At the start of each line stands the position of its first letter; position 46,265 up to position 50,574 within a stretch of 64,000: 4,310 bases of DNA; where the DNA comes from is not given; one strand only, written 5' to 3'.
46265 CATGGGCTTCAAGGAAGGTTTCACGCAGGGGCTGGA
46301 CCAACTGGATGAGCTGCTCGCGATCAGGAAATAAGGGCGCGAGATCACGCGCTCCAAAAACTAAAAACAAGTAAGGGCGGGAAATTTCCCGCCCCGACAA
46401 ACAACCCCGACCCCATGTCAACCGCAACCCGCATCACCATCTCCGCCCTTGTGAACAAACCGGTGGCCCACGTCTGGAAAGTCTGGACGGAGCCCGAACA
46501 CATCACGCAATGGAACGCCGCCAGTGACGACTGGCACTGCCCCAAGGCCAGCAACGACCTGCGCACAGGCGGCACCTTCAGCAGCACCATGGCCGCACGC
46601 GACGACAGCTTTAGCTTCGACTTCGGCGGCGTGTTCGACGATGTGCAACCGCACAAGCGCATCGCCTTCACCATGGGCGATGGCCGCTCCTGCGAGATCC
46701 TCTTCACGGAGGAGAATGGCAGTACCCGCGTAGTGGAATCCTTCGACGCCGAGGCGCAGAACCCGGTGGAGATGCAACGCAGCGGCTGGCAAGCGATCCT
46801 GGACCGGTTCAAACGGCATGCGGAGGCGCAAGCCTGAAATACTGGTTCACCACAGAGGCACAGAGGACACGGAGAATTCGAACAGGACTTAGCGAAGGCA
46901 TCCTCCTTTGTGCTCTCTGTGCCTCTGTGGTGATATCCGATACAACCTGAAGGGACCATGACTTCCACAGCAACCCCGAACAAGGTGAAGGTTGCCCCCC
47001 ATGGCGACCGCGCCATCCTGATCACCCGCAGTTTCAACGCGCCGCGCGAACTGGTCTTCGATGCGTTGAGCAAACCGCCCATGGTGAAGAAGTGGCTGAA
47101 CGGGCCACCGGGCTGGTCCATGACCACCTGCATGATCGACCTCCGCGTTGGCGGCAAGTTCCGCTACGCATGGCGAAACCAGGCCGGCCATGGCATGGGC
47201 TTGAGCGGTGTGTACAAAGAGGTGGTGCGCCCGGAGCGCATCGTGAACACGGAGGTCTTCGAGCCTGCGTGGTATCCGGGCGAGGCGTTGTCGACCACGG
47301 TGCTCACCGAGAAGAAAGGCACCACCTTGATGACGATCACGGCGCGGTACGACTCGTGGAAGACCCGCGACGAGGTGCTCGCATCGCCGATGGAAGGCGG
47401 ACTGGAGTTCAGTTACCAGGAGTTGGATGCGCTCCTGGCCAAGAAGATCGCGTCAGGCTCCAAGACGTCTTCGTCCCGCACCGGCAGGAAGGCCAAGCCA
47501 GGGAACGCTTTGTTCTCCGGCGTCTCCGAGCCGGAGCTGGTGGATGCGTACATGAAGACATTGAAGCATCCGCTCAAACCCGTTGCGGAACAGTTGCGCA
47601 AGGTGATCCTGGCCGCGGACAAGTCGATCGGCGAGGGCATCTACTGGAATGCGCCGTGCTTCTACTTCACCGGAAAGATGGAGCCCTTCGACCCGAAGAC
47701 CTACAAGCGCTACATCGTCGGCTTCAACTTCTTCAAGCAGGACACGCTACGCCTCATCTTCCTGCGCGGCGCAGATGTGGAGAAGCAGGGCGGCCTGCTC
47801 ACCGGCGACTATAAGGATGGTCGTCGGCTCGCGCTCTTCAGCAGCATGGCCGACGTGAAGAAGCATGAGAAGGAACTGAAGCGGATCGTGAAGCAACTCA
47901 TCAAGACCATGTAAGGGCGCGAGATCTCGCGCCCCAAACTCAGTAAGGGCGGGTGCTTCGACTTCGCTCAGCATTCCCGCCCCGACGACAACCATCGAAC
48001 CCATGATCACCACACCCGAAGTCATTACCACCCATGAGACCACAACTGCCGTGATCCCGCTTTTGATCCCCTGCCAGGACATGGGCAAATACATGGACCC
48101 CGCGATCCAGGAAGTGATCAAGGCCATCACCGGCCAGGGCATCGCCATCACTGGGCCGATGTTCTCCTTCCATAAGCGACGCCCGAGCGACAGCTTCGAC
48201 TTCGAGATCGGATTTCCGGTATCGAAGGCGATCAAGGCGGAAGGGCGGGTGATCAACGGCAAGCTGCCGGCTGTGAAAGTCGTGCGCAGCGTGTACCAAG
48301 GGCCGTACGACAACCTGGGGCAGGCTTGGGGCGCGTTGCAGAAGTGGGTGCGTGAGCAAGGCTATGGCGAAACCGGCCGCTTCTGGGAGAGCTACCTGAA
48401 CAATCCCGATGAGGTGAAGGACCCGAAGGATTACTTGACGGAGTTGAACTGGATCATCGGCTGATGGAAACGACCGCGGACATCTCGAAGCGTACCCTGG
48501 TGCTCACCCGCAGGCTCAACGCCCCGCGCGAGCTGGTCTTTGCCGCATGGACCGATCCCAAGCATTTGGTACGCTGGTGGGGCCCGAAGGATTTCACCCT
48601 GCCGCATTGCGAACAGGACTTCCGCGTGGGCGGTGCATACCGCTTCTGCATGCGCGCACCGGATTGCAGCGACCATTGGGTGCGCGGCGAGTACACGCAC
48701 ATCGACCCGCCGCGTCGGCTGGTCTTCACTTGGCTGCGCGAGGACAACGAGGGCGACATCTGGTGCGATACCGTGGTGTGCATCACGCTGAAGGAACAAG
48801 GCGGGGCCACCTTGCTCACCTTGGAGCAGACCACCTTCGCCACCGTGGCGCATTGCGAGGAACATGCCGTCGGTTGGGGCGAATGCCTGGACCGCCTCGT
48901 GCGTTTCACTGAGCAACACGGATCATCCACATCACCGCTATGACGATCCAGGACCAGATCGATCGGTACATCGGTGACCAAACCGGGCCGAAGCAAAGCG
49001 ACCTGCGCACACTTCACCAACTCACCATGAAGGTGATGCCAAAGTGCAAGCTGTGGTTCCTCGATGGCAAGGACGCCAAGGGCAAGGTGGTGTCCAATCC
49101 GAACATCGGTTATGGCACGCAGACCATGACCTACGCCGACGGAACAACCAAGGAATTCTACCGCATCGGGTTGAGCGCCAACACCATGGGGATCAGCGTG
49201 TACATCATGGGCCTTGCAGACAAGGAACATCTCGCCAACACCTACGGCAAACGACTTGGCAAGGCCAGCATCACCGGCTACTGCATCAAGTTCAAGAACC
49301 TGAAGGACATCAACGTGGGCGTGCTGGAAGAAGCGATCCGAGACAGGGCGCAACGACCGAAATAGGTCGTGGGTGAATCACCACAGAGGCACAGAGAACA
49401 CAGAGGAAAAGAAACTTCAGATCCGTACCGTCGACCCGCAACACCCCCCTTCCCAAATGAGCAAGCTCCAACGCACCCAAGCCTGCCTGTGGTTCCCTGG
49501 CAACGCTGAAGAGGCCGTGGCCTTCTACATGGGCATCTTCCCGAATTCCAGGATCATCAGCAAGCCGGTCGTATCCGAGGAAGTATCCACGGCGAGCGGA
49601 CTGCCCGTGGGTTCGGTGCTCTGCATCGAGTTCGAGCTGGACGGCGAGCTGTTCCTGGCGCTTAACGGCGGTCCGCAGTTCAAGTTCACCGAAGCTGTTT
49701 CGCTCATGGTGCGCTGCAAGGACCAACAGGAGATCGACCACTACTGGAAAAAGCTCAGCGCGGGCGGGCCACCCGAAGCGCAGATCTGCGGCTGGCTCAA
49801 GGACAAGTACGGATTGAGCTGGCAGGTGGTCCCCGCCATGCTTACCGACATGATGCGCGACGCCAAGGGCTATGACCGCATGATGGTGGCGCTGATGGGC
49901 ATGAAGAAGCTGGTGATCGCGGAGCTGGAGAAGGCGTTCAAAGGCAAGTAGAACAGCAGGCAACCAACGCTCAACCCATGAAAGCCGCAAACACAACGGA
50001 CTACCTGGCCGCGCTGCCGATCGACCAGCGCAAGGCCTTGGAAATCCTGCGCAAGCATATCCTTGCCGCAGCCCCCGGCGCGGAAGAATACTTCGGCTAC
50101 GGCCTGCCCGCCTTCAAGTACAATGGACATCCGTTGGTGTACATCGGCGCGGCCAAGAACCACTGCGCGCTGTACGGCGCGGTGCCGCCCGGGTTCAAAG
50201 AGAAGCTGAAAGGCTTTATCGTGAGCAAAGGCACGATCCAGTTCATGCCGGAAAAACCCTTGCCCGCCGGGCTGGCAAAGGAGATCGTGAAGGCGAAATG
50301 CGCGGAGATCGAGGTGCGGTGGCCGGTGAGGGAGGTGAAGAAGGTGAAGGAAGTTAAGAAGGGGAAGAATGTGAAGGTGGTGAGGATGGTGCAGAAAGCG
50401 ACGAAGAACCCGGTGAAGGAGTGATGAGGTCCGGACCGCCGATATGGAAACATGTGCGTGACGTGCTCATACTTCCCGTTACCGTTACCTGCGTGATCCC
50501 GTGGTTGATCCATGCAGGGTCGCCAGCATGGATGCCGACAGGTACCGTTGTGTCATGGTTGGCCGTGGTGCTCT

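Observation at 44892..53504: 16-gene ArsR-led array of small ligand-binding folds: candidate chemical-defence (sponge) system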

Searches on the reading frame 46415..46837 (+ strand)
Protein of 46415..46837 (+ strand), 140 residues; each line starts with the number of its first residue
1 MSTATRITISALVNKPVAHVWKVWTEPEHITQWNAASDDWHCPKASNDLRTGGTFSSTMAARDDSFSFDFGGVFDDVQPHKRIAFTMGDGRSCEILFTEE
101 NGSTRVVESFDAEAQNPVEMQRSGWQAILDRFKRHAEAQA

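Call 4: search_protein_families(library=pfam, proteins=[window:46415-46837:+], max_evalue=0.01)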
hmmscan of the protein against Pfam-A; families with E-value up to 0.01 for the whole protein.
window:46415-46837:+ (140 aa): 2 families
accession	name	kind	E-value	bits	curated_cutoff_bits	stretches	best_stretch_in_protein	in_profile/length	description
PF08327.17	AHSA1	-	6.2e-23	81.8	22.1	1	16-136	3-124/125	Activator of Hsp90 ATPase homolog 1-like protein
PF10604.15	Polyketide_cyc2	-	0.00012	22.8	27.4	1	5-135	2-140/142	Polyketide cyclase / dehydrase and lipid transport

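Call 57: search_protein_families(library=ncbifam, proteins=[window:46415-46837:+], max_evalue=0.001)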
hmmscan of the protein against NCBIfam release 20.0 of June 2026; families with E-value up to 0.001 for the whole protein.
window:46415-46837:+ (140 aa): 0 families

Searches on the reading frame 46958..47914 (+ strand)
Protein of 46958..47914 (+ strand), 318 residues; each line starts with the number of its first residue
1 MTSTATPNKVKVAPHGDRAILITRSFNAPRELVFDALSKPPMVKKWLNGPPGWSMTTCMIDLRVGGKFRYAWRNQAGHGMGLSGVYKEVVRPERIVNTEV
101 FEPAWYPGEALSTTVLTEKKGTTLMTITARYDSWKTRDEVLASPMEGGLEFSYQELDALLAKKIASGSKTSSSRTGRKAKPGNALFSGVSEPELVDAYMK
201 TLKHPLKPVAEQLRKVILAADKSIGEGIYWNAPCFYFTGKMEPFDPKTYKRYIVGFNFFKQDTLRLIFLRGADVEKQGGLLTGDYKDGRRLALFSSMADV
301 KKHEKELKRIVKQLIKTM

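Call 4: search_protein_families(library=pfam, proteins=[window:46958-47914:+], max_evalue=0.01)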
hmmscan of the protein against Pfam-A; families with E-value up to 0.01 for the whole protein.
window:46958-47914:+ (318 aa): 2 families
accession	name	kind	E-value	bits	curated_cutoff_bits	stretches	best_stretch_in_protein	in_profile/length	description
PF08327.17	AHSA1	-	2e-24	86.7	22.1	1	27-160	1-124/125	Activator of Hsp90 ATPase homolog 1-like protein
PF08818.16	DUF1801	-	1e-11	45.5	27.2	1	208-314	3-84/85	Domain of unknown function (DU1801)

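Call 18: find_encoding_contigs(protein=window:46958-47914:+, flank=10000, max_places=6)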
Protein window:46958-47914:+ (318 aa): 23 contigs read that carry it; 6 places shown.
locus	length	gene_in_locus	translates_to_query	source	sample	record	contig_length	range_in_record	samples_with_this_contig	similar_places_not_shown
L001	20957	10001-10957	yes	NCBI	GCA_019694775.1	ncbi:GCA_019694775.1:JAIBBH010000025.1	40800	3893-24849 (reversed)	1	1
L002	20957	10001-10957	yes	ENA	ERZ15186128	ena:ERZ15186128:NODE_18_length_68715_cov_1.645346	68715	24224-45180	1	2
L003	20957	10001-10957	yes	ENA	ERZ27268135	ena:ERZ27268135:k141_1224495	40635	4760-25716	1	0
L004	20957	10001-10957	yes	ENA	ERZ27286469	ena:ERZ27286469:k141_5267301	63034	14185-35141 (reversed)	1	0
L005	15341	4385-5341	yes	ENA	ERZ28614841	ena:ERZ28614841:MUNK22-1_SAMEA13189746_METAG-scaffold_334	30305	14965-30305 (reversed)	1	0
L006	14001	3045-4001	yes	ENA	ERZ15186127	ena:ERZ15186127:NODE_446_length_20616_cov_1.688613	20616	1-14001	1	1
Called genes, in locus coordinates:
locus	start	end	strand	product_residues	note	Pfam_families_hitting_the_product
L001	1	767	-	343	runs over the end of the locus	PF00899:ThiF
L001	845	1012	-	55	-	-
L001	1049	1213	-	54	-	-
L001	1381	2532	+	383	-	-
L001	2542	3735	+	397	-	-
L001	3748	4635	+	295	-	-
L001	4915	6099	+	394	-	-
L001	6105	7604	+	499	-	-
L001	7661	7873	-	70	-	-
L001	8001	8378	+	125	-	PF12840:HTH_20, PF01022:HTH_5, PF13412:HTH_24 (faint)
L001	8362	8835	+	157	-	PF08327:AHSA1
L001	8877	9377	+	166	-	PF08327:AHSA1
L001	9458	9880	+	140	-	PF08327:AHSA1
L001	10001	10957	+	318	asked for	PF08327:AHSA1, PF08818:DUF1801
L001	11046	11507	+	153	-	PF06445:GyrI-like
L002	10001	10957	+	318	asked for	PF08327:AHSA1, PF08818:DUF1801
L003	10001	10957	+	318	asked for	PF08327:AHSA1, PF08818:DUF1801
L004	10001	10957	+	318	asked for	PF08327:AHSA1, PF08818:DUF1801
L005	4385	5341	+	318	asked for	PF08327:AHSA1, PF08818:DUF1801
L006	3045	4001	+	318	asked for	PF08327:AHSA1, PF08818:DUF1801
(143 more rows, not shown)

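Call 57: search_protein_families(library=ncbifam, proteins=[window:46958-47914:+], max_evalue=0.001)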
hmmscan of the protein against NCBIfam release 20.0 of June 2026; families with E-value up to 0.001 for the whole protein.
window:46958-47914:+ (318 aa): 0 families

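Call 70: search_protein_families(library=padloc, proteins=[window:46958-47914:+], max_evalue=0.001)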
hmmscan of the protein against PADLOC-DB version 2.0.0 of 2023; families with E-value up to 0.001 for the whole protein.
window:46958-47914:+ (318 aa): 0 families

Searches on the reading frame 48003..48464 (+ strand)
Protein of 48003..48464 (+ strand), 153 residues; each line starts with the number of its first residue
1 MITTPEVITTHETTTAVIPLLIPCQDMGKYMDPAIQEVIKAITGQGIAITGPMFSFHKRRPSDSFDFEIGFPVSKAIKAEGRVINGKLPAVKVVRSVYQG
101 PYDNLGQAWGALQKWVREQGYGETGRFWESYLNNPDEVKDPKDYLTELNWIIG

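Call 4: search_protein_families(library=pfam, proteins=[window:48003-48464:+], max_evalue=0.01)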
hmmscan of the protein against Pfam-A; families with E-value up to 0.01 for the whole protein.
window:48003-48464:+ (153 aa): 2 families
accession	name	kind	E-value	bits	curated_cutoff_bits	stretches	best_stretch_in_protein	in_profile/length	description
PF06445.20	GyrI-like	-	5.3e-14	53.2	26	1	4-148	2-150/155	GyrI-like small molecule binding domain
PF14526.11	Cass2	-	0.00013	22.6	27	1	25-137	20-140/150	Integron-associated effector binding protein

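Call 53: search_solved_structures(query=window:48003-48464:+, max_evalue=0.001)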
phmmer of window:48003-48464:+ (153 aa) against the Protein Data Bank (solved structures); distinct sequences matched with E-value up to 0.001: 7.
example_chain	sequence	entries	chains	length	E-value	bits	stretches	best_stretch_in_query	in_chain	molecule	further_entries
9rtm_A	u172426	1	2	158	3.9e-22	82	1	25-139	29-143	AraC effector-binding domain-containing protein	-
3e0h_A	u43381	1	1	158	5.8e-21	78.2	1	23-139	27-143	uncharacterized protein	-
2kcu_A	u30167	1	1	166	6.7e-21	78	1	23-139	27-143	protein CtR107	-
5kax_A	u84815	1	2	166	6.8e-21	78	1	23-139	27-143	CTR107 protein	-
9rtl_A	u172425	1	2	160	7.8e-20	74.5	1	23-139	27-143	AraC effector-binding domain-containing protein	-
6wl5_A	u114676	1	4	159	1.1e-12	51.3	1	29-150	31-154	EcmrR transcriptional regulator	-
6xl5_G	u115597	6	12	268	4.3e-12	49.4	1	29-150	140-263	MerR family transcriptional regulator EcmrR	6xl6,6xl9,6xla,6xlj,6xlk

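Call 57: search_protein_families(library=ncbifam, proteins=[window:48003-48464:+], max_evalue=0.001)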
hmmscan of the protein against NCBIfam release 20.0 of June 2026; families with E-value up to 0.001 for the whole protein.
window:48003-48464:+ (153 aa): 0 families

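Call 70: search_protein_families(library=padloc, proteins=[window:48003-48464:+], max_evalue=0.001)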
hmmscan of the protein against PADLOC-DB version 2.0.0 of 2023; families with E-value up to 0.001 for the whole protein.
window:48003-48464:+ (153 aa): 0 families

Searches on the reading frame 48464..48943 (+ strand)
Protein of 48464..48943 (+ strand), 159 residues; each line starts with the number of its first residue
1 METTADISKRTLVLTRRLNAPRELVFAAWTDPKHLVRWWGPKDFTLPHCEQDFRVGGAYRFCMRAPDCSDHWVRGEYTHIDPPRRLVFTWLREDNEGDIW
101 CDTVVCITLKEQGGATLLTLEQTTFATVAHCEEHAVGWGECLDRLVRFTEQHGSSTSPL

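Call 4: search_protein_families(library=pfam, proteins=[window:48464-48943:+], max_evalue=0.01)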
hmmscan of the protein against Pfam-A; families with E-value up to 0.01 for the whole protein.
window:48464-48943:+ (159 aa): 2 families
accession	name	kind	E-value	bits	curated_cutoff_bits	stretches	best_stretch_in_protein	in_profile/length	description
PF08327.17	AHSA1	-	1e-32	113.5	22.1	1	19-147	1-122/125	Activator of Hsp90 ATPase homolog 1-like protein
PF10604.15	Polyketide_cyc2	-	0.00029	21.6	27.4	1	13-90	5-79/142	Polyketide cyclase / dehydrase and lipid transport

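Call 52: search_solved_structures(query=window:48464-48943:+, max_evalue=0.000001)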
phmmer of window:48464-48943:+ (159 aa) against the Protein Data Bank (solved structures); distinct sequences matched with E-value up to 0.000001: 12.
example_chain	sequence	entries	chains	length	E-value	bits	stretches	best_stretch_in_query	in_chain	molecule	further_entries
1xuv_A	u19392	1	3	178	5.4e-13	52.1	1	3-107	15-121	hypothetical protein MM0500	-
1z94_A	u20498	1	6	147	3.8e-12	49.3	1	10-150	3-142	conserved hypothetical protein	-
2lak_A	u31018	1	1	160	5.6e-11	45.5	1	17-148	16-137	AHSA1-like protein RHE_CH02687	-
2lf2_A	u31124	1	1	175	5.4e-10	42.3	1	8-86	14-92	Uncharacterized protein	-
4fpw_A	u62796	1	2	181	1.5e-09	40.8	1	9-148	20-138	CalU16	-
2luz_A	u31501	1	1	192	1.8e-09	40.6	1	9-148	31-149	CalU16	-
3eli_A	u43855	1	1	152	2.8e-09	40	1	14-146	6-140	Aha1 domain protein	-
2ldk_A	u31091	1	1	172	6.1e-09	38.8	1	6-94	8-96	Uncharacterized protein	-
1xfs_A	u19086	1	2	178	2.4e-08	36.9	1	3-90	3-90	conserved hypothetical protein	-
3uid_A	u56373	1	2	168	5.8e-08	35.7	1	5-119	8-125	Putative uncharacterized protein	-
3otl_A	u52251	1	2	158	1.5e-07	34.3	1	9-151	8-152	Putative uncharacterized protein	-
3put_A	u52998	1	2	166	2.4e-07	33.6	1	3-126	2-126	Hypothetical conserved protein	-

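Call 57: search_protein_families(library=ncbifam, proteins=[window:48464-48943:+], max_evalue=0.001)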
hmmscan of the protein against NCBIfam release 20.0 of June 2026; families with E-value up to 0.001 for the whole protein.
window:48464-48943:+ (159 aa): 0 families

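Call 70: search_protein_families(library=padloc, proteins=[window:48464-48943:+], max_evalue=0.001)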
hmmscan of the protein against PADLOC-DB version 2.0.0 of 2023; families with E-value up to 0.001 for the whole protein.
window:48464-48943:+ (159 aa): 0 families

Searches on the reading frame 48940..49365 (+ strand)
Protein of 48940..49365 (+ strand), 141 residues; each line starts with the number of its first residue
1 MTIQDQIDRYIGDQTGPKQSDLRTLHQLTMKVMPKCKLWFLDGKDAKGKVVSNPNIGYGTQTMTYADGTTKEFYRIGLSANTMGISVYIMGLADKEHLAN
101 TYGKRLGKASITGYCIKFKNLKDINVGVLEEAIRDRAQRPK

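Call 4: search_protein_families(library=pfam, proteins=[window:48940-49365:+], max_evalue=0.01)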
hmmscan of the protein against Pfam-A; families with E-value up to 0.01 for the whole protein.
window:48940-49365:+ (141 aa): 1 family
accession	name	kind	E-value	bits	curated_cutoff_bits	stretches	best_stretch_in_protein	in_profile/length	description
PF08818.16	DUF1801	-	2.9e-06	28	27.2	1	18-135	1-83/85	Domain of unknown function (DU1801)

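Call 57: search_protein_families(library=ncbifam, proteins=[window:48940-49365:+], max_evalue=0.001)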
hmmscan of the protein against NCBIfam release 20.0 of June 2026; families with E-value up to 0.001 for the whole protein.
window:48940-49365:+ (141 aa): 0 families

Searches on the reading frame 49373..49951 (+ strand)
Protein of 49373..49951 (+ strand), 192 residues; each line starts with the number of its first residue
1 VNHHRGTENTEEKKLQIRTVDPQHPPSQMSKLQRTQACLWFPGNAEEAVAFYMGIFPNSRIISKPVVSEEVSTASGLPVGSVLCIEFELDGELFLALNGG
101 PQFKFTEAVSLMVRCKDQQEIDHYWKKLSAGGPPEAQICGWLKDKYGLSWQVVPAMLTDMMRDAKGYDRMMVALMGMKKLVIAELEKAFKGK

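Call 5: search_protein_families(library=pfam, proteins=[window:49373-49951:+], max_evalue=0.01)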
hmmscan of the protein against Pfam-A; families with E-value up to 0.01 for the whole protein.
window:49373-49951:+ (192 aa): 1 family
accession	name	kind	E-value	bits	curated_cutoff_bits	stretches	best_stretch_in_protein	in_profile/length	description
PF06983.19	3-dmu-9_3-mt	-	2.9e-42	144.3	24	1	35-153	3-116/116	3-demethylubiquinone-9 3-methyltransferase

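Call 54: search_solved_structures(query=window:49457-49951:+, max_evalue=0.000001)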
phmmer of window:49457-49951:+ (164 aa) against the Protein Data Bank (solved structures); distinct sequences matched with E-value up to 0.000001: 4.
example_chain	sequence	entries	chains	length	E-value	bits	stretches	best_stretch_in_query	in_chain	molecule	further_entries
1u69_A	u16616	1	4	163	4.3e-29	104.4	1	7-163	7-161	hypothetical protein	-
3oms_A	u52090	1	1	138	4.8e-16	62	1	5-125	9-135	PhnB protein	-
1u7i_A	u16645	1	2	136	4.7e-07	32.8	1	6-124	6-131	hypothetical protein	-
1tsj_A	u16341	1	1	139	8.5e-07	31.9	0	9-124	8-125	conserved hypothetical protein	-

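Call 58: search_protein_families(library=ncbifam, proteins=[window:49457-49951:+], max_evalue=0.001)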
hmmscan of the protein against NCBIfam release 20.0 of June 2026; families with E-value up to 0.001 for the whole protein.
window:49457-49951:+ (164 aa): 0 families

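Call 70: search_protein_families(library=padloc, proteins=[window:49457-49951:+], max_evalue=0.001)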
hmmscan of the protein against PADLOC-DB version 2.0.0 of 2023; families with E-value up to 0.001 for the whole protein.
window:49457-49951:+ (164 aa): 0 families

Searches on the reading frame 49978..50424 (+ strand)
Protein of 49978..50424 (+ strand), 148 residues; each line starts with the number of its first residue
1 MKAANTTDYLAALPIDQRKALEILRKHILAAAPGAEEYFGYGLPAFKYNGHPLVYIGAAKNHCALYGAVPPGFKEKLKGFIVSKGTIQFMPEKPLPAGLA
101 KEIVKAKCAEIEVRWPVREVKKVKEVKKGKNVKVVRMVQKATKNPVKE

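Call 5: search_protein_families(library=pfam, proteins=[window:49978-50424:+], max_evalue=0.01)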
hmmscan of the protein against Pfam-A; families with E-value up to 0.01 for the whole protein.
window:49978-50424:+ (148 aa): 1 family
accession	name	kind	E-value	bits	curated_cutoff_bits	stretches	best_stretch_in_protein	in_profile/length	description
PF08818.16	DUF1801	-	3.9e-12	46.8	27.2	1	17-106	1-83/85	Domain of unknown function (DU1801)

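Call 58: search_protein_families(library=ncbifam, proteins=[window:49978-50424:+], max_evalue=0.001)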
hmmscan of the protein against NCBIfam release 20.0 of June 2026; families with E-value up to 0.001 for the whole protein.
window:49978-50424:+ (148 aa): 0 families
